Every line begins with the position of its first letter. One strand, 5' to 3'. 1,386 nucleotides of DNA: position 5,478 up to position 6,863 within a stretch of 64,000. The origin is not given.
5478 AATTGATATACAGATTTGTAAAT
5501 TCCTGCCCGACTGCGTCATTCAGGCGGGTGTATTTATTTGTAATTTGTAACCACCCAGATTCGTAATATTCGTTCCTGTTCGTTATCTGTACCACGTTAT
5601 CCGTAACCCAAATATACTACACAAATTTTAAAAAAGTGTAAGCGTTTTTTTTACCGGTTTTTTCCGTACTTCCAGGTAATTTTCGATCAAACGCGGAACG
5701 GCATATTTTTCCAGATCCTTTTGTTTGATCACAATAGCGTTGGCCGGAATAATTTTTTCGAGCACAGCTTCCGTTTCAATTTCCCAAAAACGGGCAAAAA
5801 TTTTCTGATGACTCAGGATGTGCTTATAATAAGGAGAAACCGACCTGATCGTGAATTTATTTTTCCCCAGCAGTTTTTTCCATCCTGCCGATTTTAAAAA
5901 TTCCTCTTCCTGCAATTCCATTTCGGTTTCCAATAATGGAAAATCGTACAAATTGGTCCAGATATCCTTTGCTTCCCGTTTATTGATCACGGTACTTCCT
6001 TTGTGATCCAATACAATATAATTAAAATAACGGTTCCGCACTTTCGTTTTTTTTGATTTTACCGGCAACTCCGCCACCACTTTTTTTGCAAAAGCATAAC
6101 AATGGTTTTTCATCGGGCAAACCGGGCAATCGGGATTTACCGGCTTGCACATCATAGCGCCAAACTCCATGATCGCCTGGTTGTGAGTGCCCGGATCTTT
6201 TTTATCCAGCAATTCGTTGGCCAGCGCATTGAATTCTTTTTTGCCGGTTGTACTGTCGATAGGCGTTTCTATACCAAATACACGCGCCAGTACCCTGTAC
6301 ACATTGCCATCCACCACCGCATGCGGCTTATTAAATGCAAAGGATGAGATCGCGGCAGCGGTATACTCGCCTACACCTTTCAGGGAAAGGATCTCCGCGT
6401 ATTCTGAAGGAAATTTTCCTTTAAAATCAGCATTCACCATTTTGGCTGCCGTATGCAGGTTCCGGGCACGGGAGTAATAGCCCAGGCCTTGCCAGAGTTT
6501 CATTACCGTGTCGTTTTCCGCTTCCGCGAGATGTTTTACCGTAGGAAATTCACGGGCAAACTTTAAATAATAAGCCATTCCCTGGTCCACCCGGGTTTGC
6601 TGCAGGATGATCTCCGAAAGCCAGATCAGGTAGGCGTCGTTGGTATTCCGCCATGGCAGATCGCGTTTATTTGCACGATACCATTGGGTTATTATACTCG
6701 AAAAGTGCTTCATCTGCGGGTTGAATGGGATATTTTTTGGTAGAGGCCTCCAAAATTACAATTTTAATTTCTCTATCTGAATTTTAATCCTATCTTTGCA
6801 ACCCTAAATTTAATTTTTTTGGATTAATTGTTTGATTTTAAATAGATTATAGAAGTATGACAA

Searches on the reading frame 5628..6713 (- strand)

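Call 69: search_protein_families(library=pfam, proteins=[window:5628-6713:-], max_evalue=0.00001)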
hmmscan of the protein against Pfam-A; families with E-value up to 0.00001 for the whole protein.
window:5628-6713:- (361 aa): 2 families
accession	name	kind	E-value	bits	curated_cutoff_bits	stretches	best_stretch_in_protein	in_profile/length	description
PF00730.31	HhH-GPD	-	5.1e-20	72.3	26.2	1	33-151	2-92/108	HhH-GPD superfamily base excision DNA repair protein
PF14815.12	NUDIX_4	-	3.1e-15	56.4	35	1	233-348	4-112/113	NUDIX domain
